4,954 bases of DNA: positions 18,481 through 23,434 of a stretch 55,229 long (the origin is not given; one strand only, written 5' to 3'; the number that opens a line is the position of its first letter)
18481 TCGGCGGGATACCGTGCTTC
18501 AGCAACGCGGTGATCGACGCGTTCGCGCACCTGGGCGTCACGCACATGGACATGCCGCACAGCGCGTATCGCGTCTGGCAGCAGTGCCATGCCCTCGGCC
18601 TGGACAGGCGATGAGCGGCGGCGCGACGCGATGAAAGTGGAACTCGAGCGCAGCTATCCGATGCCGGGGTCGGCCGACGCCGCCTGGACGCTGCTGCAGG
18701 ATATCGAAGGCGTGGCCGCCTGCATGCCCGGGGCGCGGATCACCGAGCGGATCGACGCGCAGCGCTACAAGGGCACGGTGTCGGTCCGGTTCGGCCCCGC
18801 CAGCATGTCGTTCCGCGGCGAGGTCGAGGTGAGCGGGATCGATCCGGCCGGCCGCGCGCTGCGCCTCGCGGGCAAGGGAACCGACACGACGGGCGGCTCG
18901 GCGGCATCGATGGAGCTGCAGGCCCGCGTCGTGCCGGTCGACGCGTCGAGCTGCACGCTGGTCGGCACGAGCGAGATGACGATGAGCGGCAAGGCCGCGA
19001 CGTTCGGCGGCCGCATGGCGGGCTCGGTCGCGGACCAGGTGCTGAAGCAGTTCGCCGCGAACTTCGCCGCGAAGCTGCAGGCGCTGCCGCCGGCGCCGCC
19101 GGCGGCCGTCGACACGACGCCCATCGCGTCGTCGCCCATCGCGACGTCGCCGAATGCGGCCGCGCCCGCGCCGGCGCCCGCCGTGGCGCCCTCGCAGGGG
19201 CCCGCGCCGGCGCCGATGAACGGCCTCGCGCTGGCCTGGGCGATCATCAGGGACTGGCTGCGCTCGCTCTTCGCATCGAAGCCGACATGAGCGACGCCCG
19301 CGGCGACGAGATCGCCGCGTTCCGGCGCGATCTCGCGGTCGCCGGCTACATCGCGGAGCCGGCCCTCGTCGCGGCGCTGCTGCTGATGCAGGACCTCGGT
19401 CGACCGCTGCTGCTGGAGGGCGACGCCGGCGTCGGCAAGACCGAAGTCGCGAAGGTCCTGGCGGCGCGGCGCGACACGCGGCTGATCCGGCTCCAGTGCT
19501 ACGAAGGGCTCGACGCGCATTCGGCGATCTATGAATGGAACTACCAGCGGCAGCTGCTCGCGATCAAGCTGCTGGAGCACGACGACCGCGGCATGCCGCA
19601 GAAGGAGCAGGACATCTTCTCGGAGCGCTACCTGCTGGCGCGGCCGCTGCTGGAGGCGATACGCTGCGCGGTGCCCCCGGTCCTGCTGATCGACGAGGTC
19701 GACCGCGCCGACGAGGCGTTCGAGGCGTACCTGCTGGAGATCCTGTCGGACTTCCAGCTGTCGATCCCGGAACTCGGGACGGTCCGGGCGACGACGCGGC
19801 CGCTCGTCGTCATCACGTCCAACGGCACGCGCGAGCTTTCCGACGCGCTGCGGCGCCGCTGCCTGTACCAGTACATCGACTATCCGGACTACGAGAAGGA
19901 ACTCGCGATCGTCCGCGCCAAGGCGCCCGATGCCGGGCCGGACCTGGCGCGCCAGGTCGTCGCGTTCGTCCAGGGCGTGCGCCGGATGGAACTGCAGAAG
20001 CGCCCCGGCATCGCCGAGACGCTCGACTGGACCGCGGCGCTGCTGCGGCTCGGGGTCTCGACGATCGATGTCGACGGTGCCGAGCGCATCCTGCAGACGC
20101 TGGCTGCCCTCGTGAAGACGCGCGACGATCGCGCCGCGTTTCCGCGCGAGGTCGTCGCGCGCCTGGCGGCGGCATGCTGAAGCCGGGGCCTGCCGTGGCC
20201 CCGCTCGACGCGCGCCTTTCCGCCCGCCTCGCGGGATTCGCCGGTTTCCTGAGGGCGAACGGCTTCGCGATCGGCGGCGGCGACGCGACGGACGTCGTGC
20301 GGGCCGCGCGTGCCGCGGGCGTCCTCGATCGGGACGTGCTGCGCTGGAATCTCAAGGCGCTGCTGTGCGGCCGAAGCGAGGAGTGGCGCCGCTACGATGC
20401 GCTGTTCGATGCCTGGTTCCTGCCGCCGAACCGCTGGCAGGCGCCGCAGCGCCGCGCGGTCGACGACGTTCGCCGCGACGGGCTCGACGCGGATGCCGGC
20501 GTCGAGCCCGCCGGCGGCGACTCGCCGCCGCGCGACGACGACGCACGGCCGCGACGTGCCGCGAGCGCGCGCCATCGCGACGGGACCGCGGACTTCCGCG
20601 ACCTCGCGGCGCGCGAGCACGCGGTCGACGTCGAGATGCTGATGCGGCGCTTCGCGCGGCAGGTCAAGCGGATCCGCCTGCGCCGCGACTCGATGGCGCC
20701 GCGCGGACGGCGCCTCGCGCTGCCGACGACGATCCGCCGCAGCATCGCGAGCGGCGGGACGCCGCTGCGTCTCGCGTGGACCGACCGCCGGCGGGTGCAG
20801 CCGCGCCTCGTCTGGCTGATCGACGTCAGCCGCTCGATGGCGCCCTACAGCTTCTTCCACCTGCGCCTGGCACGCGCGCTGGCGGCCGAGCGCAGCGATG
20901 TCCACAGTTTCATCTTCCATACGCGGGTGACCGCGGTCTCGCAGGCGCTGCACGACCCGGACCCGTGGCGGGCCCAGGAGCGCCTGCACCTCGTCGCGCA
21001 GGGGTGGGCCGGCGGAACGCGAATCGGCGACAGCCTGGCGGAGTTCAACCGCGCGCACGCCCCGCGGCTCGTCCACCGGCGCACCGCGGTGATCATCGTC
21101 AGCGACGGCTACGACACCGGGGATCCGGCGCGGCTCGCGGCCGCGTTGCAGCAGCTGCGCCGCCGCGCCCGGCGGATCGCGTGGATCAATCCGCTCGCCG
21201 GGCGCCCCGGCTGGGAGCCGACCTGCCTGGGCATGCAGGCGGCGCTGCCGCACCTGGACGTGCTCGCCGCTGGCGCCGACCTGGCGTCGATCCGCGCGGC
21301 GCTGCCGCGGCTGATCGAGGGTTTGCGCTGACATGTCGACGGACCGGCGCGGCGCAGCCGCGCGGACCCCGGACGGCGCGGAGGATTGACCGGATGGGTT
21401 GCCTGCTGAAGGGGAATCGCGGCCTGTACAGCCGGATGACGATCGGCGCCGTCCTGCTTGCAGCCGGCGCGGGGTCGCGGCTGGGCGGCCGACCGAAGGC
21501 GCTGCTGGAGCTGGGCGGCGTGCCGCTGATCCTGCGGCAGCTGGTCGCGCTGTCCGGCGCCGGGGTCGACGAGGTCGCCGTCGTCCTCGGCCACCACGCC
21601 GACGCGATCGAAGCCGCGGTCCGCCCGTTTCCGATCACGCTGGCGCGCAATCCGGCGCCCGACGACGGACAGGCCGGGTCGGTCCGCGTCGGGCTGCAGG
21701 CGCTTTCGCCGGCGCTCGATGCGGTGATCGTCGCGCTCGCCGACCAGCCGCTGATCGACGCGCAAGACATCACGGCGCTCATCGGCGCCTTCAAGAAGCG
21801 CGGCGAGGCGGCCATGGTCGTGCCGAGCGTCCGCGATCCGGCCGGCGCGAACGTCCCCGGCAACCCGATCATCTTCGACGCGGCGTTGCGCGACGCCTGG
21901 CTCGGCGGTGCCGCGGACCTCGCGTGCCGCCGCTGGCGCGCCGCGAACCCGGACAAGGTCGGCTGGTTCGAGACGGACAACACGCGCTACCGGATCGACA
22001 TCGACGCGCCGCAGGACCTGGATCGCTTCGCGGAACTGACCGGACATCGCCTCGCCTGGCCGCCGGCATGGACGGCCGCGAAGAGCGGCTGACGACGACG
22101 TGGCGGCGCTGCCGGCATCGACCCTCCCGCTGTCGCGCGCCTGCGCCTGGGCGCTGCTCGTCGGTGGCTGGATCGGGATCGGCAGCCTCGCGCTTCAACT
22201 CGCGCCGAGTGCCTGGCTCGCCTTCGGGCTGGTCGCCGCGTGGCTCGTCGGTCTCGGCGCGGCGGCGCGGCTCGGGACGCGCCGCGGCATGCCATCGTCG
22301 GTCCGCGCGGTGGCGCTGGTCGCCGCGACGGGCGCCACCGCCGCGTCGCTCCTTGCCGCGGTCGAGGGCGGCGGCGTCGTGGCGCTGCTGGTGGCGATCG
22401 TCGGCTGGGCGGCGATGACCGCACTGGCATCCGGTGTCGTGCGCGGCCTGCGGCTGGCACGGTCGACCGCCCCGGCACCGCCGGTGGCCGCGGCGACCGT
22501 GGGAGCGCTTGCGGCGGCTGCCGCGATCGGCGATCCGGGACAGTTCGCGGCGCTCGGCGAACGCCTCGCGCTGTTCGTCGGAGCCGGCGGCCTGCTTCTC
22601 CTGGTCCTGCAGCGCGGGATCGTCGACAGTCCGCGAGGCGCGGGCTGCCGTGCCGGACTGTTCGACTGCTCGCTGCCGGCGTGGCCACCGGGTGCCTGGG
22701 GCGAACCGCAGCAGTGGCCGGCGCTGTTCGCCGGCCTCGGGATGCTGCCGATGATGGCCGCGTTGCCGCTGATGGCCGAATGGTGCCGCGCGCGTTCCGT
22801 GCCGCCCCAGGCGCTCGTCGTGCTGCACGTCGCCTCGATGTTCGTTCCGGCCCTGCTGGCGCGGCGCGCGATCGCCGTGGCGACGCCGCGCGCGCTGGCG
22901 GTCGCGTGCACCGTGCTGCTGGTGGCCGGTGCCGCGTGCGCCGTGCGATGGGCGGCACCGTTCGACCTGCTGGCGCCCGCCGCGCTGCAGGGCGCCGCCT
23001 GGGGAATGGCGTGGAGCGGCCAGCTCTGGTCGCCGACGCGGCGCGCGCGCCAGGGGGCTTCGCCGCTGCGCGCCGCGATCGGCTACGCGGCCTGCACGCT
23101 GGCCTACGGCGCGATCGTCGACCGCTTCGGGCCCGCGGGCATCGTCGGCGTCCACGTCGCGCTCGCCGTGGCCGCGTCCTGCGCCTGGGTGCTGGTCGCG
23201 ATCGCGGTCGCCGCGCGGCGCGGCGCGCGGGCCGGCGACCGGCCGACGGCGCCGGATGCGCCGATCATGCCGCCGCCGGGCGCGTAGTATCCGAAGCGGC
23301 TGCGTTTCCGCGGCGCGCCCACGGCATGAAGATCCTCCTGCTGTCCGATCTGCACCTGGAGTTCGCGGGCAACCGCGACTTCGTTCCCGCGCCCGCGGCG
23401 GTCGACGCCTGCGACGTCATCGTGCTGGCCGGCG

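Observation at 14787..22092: Mo-CODH-type cluster coxM-S-L-G-D-E plus a mocA-like gene, with a variant form-I active-site loop AYRCSLR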

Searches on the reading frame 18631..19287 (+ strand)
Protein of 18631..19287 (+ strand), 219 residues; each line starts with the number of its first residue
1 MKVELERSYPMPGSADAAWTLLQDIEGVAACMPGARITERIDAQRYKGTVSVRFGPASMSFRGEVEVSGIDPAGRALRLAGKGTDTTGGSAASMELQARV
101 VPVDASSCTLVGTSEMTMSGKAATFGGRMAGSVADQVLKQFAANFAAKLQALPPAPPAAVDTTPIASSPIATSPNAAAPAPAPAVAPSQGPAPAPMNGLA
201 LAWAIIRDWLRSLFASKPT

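Call 5: search_protein_families(library=ncbifam, proteins=[window:18631-19287:+], max_evalue=0.00001)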
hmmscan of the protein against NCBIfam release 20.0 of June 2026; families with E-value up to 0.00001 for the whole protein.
window:18631-19287:+ (219 aa): 0 families

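Call 6: search_protein_families(library=pfam, proteins=[window:18631-19287:+], max_evalue=0.00001)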
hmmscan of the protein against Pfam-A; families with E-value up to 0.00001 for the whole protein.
window:18631-19287:+ (219 aa): 1 family
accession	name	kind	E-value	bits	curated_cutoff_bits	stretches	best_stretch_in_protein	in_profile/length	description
PF06240.19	COXG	-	7.7e-17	61.8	22.2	1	15-149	9-139/140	Carbon monoxide dehydrogenase subunit G (CoxG)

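Call 37: search_protein_families(library=ncbifam, proteins=[window:18631-19287:+], max_evalue=1)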
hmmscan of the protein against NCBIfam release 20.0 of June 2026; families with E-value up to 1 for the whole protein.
window:18631-19287:+ (219 aa): 1 family
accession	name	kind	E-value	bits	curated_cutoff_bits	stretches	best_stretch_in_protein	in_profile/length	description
NF033930.1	pneumo_PspA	exception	0.37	9.4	850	1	158-196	357-390/659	pneumococcal surface protein A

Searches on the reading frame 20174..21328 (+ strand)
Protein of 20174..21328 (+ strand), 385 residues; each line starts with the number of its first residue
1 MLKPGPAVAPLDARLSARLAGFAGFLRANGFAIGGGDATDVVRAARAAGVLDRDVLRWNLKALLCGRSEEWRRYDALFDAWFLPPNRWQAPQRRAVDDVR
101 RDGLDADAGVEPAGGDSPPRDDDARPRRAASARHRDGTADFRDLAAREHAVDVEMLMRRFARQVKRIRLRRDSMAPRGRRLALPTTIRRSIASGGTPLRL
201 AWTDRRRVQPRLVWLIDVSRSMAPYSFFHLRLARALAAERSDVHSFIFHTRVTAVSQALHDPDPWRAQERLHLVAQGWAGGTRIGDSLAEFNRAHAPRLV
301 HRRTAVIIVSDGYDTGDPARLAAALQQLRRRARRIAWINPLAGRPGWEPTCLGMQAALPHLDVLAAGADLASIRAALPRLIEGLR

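Call 5: search_protein_families(library=ncbifam, proteins=[window:20174-21328:+], max_evalue=0.00001)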
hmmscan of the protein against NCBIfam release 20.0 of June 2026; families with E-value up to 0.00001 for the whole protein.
window:20174-21328:+ (385 aa): 1 family
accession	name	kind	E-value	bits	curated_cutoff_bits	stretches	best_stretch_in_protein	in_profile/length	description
NF047783.1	VWA_dom_MadC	equivalog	1.3e-23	83.7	600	1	133-369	250-482/498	MadC family VWA domain-containing protein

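Call 6: search_protein_families(library=pfam, proteins=[window:20174-21328:+], max_evalue=0.00001)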
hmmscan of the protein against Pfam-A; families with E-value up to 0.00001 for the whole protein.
window:20174-21328:+ (385 aa): 1 family
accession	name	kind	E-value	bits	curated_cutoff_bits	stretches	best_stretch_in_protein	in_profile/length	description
PF05762.20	VWA_CoxE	-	5.6e-56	189.9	26.4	1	164-371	12-220/222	VWA domain containing CoxE-like protein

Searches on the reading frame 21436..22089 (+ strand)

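Call 5: search_protein_families(library=ncbifam, proteins=[window:21436-22089:+], max_evalue=0.00001)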
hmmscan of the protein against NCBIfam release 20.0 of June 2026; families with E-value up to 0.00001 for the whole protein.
window:21436-22089:+ (218 aa): 25 families
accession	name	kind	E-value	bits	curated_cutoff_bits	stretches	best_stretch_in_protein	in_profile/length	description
TIGR03310.1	matur_MocA_YgfJ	equivalog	8.3e-29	100.9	186.45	1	5-195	2-185/188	molybdenum cofactor cytidylyltransferase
NF045665.1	NTPtran_DVU1551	equivalog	5e-27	94.9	315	1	3-202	1-193/359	DVU_1551 family NTP transferase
NF045782.1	NicBOxredNboR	equivalog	3.6e-24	85.6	260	1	3-197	9-204/206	nicotine blue oxidoreductase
NF010932.0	PRK14352.1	equivalog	1.2e-15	57.1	611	1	4-136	8-144/488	bifunctional UDP-N-acetylglucosamine diphosphorylase/glucosamine-1-phosphate N-acetyltransferase GlmU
NF010933.0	PRK14353.1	equivalog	6.8e-15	54.6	505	1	3-132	6-137/453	bifunctional UDP-N-acetylglucosamine diphosphorylase/glucosamine-1-phosphate N-acetyltransferase GlmU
TIGR01173.1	glmU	equivalog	9.4e-15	54.4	366.85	1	5-137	3-134/452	bifunctional UDP-N-acetylglucosamine diphosphorylase/glucosamine-1-phosphate N-acetyltransferase GlmU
TIGR00453.1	ispD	equivalog_domain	1.7e-13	50.5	181.3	1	5-134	2-132/219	2-C-methyl-D-erythritol 4-phosphate cytidylyltransferase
TIGR03202.1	pucB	equivalog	4.4e-13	49.4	235.05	1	5-194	3-191/192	xanthine dehydrogenase accessory protein PucB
NF010935.0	PRK14355.1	equivalog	2.4e-12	46.2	718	1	3-129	4-131/459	bifunctional UDP-N-acetylglucosamine diphosphorylase/glucosamine-1-phosphate N-acetyltransferase GlmU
NF010936.0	PRK14356.1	equivalog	5.6e-11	42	666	1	3-134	6-137/456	bifunctional UDP-N-acetylglucosamine diphosphorylase/glucosamine-1-phosphate N-acetyltransferase GlmU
NF041135.1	IPPtranDIPPsyn_Thcocales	equivalog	1.2e-10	41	580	1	5-88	3-89/419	bifunctional L-myo-inositol-1-phosphate cytidylyltransferase/CDP-L-myo-inositol myo-inositolphosphotransferase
NF010934.1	PRK14354.1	equivalog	1.2e-10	40.5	450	1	5-135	2-132/447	bifunctional UDP-N-acetylglucosamine diphosphorylase/glucosamine-1-phosphate N-acetyltransferase GlmU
NF010938.0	PRK14358.1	equivalog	2e-10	39.9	500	1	4-129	9-134/481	bifunctional N-acetylglucosamine-1-phosphate uridyltransferase/glucosamine-1-phosphate acetyltransferase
TIGR02665.1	molyb_mobA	equivalog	2.6e-09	37.4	151.85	1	4-129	2-123/186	molybdenum cofactor guanylyltransferase MobA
NF010940.0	PRK14360.1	equivalog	6.3e-09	34.9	602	1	6-137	5-138/452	bifunctional UDP-N-acetylglucosamine diphosphorylase/glucosamine-1-phosphate N-acetyltransferase GlmU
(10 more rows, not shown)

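Call 6: search_protein_families(library=pfam, proteins=[window:21436-22089:+], max_evalue=0.00001)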
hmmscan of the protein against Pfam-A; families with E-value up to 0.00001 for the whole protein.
window:21436-22089:+ (218 aa): 2 families
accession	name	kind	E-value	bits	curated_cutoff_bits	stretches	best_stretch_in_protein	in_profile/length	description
PF12804.13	NTP_transf_3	-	3e-31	109.2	27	1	5-170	1-156/160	MobA-like NTP transferase domain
PF01128.25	IspD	-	8.6e-11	42.5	27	1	5-134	3-132/221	2-C-methyl-D-erythritol 4-phosphate cytidylyltransferase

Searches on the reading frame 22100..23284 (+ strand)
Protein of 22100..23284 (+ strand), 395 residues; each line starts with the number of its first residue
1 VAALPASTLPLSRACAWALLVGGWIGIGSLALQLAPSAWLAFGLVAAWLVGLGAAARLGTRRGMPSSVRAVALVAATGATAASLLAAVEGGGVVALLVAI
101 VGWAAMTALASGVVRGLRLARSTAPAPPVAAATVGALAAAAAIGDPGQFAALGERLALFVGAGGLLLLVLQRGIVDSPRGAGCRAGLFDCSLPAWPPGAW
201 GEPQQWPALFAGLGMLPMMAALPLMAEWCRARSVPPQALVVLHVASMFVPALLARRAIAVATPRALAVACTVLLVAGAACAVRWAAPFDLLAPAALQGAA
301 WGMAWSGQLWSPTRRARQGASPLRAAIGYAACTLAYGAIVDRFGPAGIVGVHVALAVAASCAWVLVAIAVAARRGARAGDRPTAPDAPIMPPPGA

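Call 20: search_protein_families(library=pfam, proteins=[window:22100-23284:+], max_evalue=0.001)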
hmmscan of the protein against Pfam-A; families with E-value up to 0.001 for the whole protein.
window:22100-23284:+ (395 aa): 0 families

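Call 37: search_protein_families(library=ncbifam, proteins=[window:22100-23284:+], max_evalue=1)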
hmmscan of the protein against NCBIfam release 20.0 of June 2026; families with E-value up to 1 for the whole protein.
window:22100-23284:+ (395 aa): 0 families

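Call 57: find_homologous_proteins(query=window:22100-23284:+, max_evalue=0.001)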
Query window:22100-23284:+ (395 aa): 479 proteins with E <= 0.001 among 8000 candidates; the best 120 are listed.
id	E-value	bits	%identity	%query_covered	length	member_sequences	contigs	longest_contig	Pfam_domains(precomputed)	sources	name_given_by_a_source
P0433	2.2e-233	792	100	100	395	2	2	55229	-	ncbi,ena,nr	ncbi:MAG TPA: hypothetical protein VMU33_15660 [Burkholderiaceae bacterium]|nr:hypothetical protein 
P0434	2.6e-121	423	60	95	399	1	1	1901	-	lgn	-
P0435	2.9e-119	417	61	86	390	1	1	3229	-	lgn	-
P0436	1.5e-118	414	62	87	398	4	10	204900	-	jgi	jgi:hypothetical protein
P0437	1.6e-118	414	59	94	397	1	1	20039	-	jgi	jgi:hypothetical protein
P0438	5.5e-118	413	62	87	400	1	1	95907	-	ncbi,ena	-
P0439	6.4e-118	412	61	90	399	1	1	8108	-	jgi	jgi:hypothetical protein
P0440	6.7e-118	412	63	87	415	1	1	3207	-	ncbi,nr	ncbi:MAG TPA: hypothetical protein VKP68_13075 [Ramlibacter sp.]|nr:hypothetical protein [Ramlibacte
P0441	8.0e-118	412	58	98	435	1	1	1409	-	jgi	jgi:hypothetical protein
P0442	8.4e-118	412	63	87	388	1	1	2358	-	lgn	-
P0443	9.1e-118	412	62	89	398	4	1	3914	-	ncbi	-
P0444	9.8e-118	412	61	91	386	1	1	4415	-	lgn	-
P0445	1.1e-117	412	66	82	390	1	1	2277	-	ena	-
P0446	1.6e-117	411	60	95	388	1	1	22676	-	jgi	jgi:hypothetical protein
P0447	3.0e-117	410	58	98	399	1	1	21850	-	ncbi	ncbi:MAG TPA: hypothetical protein VI032_13110 [Burkholderiaceae bacterium]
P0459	4.9e-115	403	61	87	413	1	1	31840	-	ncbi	ncbi:MAG: hypothetical protein ACM3PU_02265 [Gemmatimonadota bacterium]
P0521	6.3e-110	386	58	88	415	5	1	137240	-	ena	-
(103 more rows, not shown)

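Call 65: predict_structure(alignment_id=A1)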
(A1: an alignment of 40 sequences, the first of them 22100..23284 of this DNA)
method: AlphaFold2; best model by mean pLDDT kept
length: 395 residues; sequences in the alignment: 40
mean_pLDDT: 84.4   pTM: 0.84
mean pLDDT of the five models: 84.4, 82.7, 80.7, 79.9, 76.0
residues with pLDDT >= 90: 195; 70-90: 139; 50-70: 55; < 50: 6
segments of 3 or more residues with pLDDT < 50: none
pLDDT, mean of each block of 10 residues (from residue 1): 73 94 92 92 92 85 83 97 98 96 94 87 79 94 92 97 96 72 53 61 86 80 78 85 91 91 91 93 79 88 82 54 84 91 88 92 90 80 57 54
secondary structure, 60 per line:
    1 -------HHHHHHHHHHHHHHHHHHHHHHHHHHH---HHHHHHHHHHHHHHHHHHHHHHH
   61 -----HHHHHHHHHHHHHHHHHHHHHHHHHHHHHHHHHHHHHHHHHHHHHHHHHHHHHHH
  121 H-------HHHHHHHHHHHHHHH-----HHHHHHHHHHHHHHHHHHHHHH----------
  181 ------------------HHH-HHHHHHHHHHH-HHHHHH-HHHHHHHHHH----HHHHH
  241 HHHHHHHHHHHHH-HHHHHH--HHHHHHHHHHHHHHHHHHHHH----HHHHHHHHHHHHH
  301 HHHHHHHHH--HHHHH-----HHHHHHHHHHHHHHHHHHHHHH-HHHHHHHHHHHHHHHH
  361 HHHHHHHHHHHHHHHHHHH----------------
elements in order: H8-34 H38-60 H66-121 H129-143 H149-170 H203-213 H215-220 H222-231 H236-253 H255-260 H263-283 H288-309 H312-316 H322-343 H345-379

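Call 68: fold_search(model_id=the predicted structure, library=pdb)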
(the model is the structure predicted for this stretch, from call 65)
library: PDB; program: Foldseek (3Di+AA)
matches with E <= 10: 594; with E <= 0.001: 132
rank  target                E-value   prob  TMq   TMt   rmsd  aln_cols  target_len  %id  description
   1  6euq                  1.6e-06  1.00  0.60  0.61   6.5       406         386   16  MdfA(Q131R/L339E) (released 2018-08-08)
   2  6oom                  6.2e-06  1.00  0.60  0.60   6.8       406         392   15  PROTEIN A (released 2019-09-04)
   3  4zow                  7.7e-06  1.00  0.59  0.59   6.6       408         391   15  Crystal structure of E. coli multidrug transporter MdfA in complex with chloramphenicol (released 2015-08-19)
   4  8tte_A                7.7e-06  1.00  0.60  0.63   5.9       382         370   15  Protonated state of NorA at pH 5.0 (released 2024-05-29)
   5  8ttf_A                1.0e-05  1.00  0.63  0.64   6.6       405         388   13  NorA double mutant - E222QD307N at pH 7.5 (released 2024-05-29)
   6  8tgj_B                1.1e-05  1.00  0.58  0.59   6.7       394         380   17  VMAT1 dimer in unbound form and with reserpine (released 2024-03-20)
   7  6vrz                  1.2e-05  1.00  0.59  0.60   6.8       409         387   15  protein A (released 2020-06-03)
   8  4zp0                  1.3e-05  1.00  0.59  0.59   6.7       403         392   17  Crystal structure of E. coli multidrug transporter MdfA in complex with deoxycholate (released 2015-08-19)
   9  8thr                  1.6e-05  1.00  0.54  0.55   6.6       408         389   15  Structure of the human vesicular monoamine transporter 2 (VMAT2) bound to tetrabenazine in an occluded conformation (released 2023-10-25)
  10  8t69                  2.1e-05  1.00  0.51  0.52   7.2       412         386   16  Human VMAT2 in complex with tetrabenazine (released 2023-11-01)
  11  8tth_A                3.0e-05  1.00  0.62  0.66   5.7       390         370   14  NorA single mutant - D307N at pH 7.5 (released 2024-05-29)
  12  8u3h                  3.1e-05  1.00  0.58  0.54   7.6       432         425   11  Structure of Fmoc-Leu-OH bound Sialin (released 2024-05-29)
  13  8tgh_B                3.5e-05  1.00  0.57  0.58   6.4       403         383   17  VMAT1 dimer with amphetamine and reserpine (released 2024-03-20)
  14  8jtc                  3.6e-05  1.00  0.58  0.58   6.3       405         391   16  Human VMAT2 complex with reserpine (released 2023-11-29)
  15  7wsn_A                3.8e-05  1.00  0.53  0.47   9.0       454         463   16  Cryo-EM structure of human glucose transporter GLUT4 bound to cytochalasin B in detergent micelles (released 2022-05-18)
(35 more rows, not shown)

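Call 76: find_encoding_contigs(protein=P0521, flank=8000, max_places=1)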
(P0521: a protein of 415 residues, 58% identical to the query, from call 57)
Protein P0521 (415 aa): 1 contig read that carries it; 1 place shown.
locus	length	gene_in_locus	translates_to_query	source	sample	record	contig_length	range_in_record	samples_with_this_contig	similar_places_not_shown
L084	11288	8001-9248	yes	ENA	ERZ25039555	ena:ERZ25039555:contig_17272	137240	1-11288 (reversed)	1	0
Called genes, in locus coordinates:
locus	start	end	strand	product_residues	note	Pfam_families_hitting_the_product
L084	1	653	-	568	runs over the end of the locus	PF09350:DJC28_CD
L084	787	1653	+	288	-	PF00941:FAD_binding_5, PF03450:CO_deh_flav_C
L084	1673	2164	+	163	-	PF00111:Fer2 (weak), PF01799:Fer2_2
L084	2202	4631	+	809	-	PF01315:Ald_Xan_dh_C, PF02738:MoCoBD_1, PF20256:MoCoBD_2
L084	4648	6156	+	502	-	PF06240:COXG, PF00004:AAA (weak), PF07724:AAA_2 (faint), PF07728:AAA_5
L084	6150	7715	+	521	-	PF05762:VWA_CoxE, PF12804:NTP_transf_3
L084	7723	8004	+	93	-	-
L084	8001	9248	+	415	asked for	-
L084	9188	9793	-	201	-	PF01425:Amidase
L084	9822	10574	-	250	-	PF01425:Amidase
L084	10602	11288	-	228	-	?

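Call 77: find_encoding_contigs(protein=P0459, flank=8000, max_places=1)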
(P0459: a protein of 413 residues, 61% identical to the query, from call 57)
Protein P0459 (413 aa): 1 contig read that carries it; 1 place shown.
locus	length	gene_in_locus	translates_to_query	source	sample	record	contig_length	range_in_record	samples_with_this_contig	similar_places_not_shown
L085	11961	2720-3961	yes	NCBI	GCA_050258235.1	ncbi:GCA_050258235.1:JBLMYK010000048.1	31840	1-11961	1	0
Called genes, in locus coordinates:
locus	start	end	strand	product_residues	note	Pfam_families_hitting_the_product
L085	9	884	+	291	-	PF13191:AAA_16 (weak), PF00004:AAA, PF07724:AAA_2 (weak), PF07726:AAA_3 (faint), PF07728:AAA_5, PF13401:AAA_22 (faint)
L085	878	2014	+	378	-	PF05762:VWA_CoxE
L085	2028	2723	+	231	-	PF00483:NTP_transferase (weak), PF01128:IspD, PF12804:NTP_transf_3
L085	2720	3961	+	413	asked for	-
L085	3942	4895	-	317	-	PF13682:CZB, PF00990:GGDEF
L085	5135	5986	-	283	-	PF01557:FAA_hydrolase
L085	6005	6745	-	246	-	PF00106:adh_short, PF13561:adh_short_C2, PF23441:SDR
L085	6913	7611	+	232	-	PF00392:GntR, PF07729:FCD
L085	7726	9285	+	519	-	PF08666:SAF, PF04295:GD_AH_second, PF20629:GD_AH_C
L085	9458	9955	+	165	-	PF00571:CBS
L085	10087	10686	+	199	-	PF05951:Peptidase_M15_2, PF08291:Peptidase_M15_3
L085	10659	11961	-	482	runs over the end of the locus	-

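Call 78: search_protein_families(library=pfam, alignment_id=A1, max_evalue=1)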
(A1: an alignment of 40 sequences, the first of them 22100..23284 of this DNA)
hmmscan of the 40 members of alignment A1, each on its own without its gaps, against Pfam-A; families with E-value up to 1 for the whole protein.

A. member 1, window:22100-23284:+ (395 aa): 0 families

B. families by the number of members that match (of 40 scanned): 5 families
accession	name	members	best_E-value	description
PF12409.13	P5-ATPase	3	0.11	P5-type ATPase cation transporter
PF09843.14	DUF2070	3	0.21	Predicted membrane protein (DUF2070)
PF08733.15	PalH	1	0.29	PalH/RIM21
PF13606.12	Ank_3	1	0.31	Ankyrin repeat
PF12670.12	DUF3792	1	0.48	Protein of unknown function (DUF3792)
